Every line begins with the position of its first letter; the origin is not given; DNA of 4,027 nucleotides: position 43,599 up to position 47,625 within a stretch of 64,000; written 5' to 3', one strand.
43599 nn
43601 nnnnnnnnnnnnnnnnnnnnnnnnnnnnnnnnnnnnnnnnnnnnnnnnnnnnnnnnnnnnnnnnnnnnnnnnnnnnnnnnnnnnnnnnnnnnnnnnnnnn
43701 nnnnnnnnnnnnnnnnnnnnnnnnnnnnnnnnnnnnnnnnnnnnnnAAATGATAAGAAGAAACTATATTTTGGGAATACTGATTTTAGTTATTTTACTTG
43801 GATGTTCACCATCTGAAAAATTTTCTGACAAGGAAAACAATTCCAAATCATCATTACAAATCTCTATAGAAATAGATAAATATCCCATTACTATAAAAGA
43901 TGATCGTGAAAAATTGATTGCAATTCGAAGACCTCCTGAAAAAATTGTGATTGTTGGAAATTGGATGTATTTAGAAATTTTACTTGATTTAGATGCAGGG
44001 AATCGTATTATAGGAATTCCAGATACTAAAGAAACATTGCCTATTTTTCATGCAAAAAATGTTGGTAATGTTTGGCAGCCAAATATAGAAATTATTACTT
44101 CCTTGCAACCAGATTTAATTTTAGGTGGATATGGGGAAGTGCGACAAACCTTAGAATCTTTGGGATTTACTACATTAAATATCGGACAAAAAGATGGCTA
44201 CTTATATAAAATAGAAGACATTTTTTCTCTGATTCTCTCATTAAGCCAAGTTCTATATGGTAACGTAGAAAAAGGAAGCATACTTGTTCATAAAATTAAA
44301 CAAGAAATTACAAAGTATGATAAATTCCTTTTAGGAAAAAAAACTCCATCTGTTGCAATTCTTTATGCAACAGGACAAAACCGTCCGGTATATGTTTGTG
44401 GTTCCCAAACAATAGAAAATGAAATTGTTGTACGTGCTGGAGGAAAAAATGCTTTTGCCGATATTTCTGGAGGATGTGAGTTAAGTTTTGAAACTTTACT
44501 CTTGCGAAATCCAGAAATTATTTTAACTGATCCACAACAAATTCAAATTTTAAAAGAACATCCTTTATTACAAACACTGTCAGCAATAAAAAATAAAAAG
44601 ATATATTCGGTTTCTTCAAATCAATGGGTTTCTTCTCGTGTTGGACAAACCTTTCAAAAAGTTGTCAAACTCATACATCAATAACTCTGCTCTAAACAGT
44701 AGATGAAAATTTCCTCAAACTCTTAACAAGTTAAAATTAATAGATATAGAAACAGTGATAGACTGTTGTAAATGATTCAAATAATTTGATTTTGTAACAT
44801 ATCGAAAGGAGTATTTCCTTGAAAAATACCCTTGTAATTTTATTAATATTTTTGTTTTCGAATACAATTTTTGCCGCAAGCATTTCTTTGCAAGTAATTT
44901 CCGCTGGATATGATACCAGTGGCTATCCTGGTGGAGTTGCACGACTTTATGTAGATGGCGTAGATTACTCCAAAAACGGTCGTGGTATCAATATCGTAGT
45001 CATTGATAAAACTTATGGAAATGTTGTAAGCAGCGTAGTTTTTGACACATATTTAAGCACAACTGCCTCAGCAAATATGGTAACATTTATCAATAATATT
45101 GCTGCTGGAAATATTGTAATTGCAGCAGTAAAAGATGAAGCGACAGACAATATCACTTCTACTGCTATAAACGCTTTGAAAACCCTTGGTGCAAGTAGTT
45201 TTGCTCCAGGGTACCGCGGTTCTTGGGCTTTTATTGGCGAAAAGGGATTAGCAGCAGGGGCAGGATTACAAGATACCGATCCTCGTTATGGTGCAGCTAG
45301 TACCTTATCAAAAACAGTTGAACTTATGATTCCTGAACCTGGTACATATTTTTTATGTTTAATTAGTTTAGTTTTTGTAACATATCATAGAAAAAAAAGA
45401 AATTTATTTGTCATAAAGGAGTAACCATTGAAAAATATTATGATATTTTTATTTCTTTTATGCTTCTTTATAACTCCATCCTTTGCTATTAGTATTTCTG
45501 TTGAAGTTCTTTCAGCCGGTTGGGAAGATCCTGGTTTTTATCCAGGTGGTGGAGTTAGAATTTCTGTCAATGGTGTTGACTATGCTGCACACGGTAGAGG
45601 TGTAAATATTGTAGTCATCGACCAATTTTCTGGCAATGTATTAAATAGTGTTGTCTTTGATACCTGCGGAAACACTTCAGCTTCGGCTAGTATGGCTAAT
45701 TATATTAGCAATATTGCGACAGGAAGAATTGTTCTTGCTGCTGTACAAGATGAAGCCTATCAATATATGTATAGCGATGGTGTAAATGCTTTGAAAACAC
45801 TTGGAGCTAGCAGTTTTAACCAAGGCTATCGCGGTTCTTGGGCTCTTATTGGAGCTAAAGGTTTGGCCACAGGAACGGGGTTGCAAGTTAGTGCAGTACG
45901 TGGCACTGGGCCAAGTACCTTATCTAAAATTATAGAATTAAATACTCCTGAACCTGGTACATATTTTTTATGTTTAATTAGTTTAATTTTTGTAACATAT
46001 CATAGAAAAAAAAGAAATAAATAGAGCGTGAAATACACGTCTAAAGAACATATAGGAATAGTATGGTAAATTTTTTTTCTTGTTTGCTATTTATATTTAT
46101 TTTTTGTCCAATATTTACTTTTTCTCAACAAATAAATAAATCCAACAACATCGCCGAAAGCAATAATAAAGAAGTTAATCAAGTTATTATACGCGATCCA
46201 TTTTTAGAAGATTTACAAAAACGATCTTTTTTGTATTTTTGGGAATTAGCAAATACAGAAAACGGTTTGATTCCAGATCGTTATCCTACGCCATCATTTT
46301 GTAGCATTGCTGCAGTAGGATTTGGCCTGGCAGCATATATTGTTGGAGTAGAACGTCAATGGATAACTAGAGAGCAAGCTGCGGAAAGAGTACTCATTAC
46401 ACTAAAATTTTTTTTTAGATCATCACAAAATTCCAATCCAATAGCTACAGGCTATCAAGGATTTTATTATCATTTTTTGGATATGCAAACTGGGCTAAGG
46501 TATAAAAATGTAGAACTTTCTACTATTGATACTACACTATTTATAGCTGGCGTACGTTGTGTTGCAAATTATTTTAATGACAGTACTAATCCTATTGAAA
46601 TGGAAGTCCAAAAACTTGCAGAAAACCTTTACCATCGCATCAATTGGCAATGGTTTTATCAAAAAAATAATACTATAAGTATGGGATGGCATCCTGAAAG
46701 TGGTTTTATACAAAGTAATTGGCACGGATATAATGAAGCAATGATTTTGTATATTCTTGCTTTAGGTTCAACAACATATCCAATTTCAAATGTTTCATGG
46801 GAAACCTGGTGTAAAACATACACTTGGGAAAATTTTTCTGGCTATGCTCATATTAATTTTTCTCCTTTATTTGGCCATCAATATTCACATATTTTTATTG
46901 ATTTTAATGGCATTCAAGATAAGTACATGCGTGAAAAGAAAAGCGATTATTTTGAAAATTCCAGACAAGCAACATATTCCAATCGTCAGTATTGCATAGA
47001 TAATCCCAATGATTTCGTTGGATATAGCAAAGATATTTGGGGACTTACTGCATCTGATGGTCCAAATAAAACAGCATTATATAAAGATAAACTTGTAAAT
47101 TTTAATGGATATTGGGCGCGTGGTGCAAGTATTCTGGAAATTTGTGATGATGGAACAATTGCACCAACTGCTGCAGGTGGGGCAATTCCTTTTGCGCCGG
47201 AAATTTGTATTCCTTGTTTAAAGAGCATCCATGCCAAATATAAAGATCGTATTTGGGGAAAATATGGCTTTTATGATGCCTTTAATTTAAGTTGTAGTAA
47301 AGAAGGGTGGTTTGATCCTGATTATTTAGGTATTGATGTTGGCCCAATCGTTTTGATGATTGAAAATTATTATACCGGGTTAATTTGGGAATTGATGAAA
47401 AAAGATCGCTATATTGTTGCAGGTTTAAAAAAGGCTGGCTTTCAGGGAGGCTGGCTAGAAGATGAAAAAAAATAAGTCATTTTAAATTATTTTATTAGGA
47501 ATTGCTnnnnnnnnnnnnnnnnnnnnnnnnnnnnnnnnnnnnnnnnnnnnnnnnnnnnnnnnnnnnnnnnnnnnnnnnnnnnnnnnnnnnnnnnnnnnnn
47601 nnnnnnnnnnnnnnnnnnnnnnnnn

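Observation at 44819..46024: Two tandem ILEI/FAM3-like domain proteins carrying PEP-CTERM anchors; near-identical 72-nt C-terminal ends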

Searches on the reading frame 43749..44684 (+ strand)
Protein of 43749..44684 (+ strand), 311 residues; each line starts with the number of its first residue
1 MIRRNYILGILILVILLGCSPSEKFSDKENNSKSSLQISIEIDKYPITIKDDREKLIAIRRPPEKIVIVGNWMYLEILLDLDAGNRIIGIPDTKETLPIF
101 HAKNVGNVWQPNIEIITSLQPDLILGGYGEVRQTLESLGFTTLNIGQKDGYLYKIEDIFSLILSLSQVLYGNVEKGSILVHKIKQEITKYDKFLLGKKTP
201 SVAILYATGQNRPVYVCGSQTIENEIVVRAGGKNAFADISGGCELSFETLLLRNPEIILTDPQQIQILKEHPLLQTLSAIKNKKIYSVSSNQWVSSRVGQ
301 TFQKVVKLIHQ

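Call 9: search_protein_families(library=pfam, proteins=[window:43749-44684:+], max_evalue=0.001)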
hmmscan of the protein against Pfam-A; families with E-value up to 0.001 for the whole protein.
window:43749-44684:+ (311 aa): 1 family
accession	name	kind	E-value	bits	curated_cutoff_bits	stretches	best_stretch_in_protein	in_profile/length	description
PF01497.23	Peripla_BP_2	-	7.1e-25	88.2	27.5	1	67-288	1-231/235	Periplasmic binding protein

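Call 36: search_protein_families(library=ncbifam, proteins=[window:43749-44684:+], max_evalue=0.01)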
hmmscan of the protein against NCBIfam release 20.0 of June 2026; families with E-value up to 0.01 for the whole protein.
window:43749-44684:+ (311 aa): 8 families
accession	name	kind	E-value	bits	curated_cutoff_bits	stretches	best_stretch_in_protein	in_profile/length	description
TIGR03659.1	IsdE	equivalog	1.8e-15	56.9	298.65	1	8-291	8-270/292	heme ABC transporter substrate-binding protein IsdE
TIGR04281.1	peripla_PGF_1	equivalog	1.1e-14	54.3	325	1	44-292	2-245/330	PGF-CTERM-anchored ABC transporter substrate-binding protein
NF008501.1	PRK11411.1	subfamily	5.9e-11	41.9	320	1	43-297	20-278/303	Fe(3+) dicitrate ABC transporter substrate-binding protein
NF002894.0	PRK03379.1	equivalog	3.9e-09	36.1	234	1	109-270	66-224/266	vitamin B12 ABC transporter substrate-binding protein BtuF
TIGR03868.1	F420-O_ABCperi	hypoth_equivalog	2.2e-07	30.4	392.4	1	57-285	11-259/287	putative F420-0 ABC transporter substrate-binding protein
NF052484.1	sider_BP_EitA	equivalog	0.00012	21.3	640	0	156-260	155-260/328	siderophore ABC transporter substrate-binding protein EitA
NF008200.0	PRK10957.1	equivalog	0.00021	20.3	205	0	258-291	275-308/330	Fe2+-enterobactin ABC transporter substrate-binding protein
NF007864.0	PRK10576.1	equivalog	0.00028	20.3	252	1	102-289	78-271/297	Fe(3+)-hydroxamate ABC transporter substrate-binding protein FhuD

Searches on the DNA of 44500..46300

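Call 62: search_rna_families(source=window, start=44500, end=46300, threshold=evalue, max_evalue=1)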
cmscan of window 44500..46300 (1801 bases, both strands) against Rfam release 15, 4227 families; matches with E-value up to 1: 0.
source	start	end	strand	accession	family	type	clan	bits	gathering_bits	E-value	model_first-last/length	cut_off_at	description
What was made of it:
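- There is no Rfam match (call 62).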

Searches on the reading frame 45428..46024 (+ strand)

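Call 3: search_protein_families(library=pfam, proteins=[window:45428-46024:+], max_evalue=1)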
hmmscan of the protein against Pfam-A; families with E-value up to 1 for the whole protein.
window:45428-46024:+ (198 aa): 3 families
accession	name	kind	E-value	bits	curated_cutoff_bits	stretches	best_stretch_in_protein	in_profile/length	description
PF15711.10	ILEI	-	1.7e-23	83.3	27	1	57-145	1-89/90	Interleukin-like EMT inducer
PF07589.16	PEP-CTERM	-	0.014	15.9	20.7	1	173-186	2-14/24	PEP-CTERM motif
PF18978.5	DUF5714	-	0.21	11.5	26.2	1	95-166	34-100/173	Family of unknown function (DUF5714)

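Call 4: search_protein_families(library=ncbifam, proteins=[window:45428-46024:+], max_evalue=1)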
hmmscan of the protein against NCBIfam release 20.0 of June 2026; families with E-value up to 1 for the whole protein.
window:45428-46024:+ (198 aa): 4 families
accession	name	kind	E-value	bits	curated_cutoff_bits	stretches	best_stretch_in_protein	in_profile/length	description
TIGR02595.1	PEP_CTERM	domain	0.031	15.1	16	1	173-196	1-24/24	PEP-CTERM sorting domain-containing protein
NF000275.2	blaPLA_ORN_TER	exception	0.053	12.6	550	1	73-121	166-214/291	PLA/ORN/TER family class A beta-lactamase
NF038401.1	blaORN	exception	0.074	12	670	1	77-121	170-214/291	ORN family class A beta-lactamase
NF002204.1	PRK01077.1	equivalog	0.12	11.2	254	1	90-128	230-262/420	cobyrinic acid a,c-diamide synthase CobB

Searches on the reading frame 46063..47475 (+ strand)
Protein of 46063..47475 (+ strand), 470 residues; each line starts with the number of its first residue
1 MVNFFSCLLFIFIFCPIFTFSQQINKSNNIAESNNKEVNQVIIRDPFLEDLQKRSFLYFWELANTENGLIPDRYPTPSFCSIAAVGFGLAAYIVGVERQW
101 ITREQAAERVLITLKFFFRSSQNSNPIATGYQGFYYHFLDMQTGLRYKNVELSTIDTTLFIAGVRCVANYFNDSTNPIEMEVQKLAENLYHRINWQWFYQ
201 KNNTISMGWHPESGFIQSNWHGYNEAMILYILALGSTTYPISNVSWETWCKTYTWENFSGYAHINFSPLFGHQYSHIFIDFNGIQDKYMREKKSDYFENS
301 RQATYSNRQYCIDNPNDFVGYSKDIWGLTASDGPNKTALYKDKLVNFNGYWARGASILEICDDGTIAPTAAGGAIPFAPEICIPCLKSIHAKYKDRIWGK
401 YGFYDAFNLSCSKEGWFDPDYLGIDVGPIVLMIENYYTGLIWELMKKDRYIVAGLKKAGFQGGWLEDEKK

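Call 9: search_protein_families(library=pfam, proteins=[window:46063-47475:+], max_evalue=0.001)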
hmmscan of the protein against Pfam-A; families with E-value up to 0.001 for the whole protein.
window:46063-47475:+ (470 aa): 1 family
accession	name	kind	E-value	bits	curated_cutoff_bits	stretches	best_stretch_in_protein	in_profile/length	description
PF10091.15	Glycoamylase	-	4.8e-82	275.2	27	1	219-447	3-219/221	Putative glucoamylase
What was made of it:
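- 46063..47475 (+): Downstream neighbour, 38 nt after gene 2: a secreted GH144 endo-beta-1,2-glucanase homolog. It may be co-transcribed; a functional link is not shown. PF10091 E = 5e-82 (call 9).
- On GH144 endo-beta-1,2-glucanase (the downstream neighbour, 46063-47475): PF10091 matches (call 9).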

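Call 32: find_encoding_contigs(protein=window:46063-47475:+, flank=1000, max_places=3)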
Protein window:46063-47475:+ (470 aa): no gene with exactly this product is on record in the collection.

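Call 36: search_protein_families(library=ncbifam, proteins=[window:46063-47475:+], max_evalue=0.01)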
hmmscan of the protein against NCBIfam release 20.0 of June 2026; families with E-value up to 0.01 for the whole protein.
window:46063-47475:+ (470 aa): 0 families

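Call 55: search_solved_structures(query=window:46063-47472:+, max_evalue=0.001)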
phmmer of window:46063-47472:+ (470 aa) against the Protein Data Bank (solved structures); distinct sequences matched with E-value up to 0.001: 7.
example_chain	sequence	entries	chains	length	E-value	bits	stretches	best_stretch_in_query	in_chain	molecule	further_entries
8xul_A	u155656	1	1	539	4.7e-138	464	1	46-467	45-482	XCC2207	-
4gl3_A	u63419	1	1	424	1.5e-72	247.9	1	44-465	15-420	putative glucoamylase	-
4qt9_A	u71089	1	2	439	1.1e-56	195.6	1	38-461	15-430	putative glucoamylase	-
5gzh_A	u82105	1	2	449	7.5e-55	189.5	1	43-466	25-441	Endo-beta-1,2-glucanase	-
3eu8_A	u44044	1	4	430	9e-55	189.2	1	44-461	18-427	putative glucoamylase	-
5gzk_A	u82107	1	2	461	1.5e-54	188.5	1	43-465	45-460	Uncharacterized protein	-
5z06_A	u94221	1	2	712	1.8e-52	181.6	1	42-457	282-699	BDI_3064 protein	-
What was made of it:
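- On GH144 endo-beta-1,2-glucanase (the downstream neighbour, 46063-47475): E = 4.7e-138 to XcSGL 8XUL and 7.5e-55 to CpSGL 5gzh (call 55).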
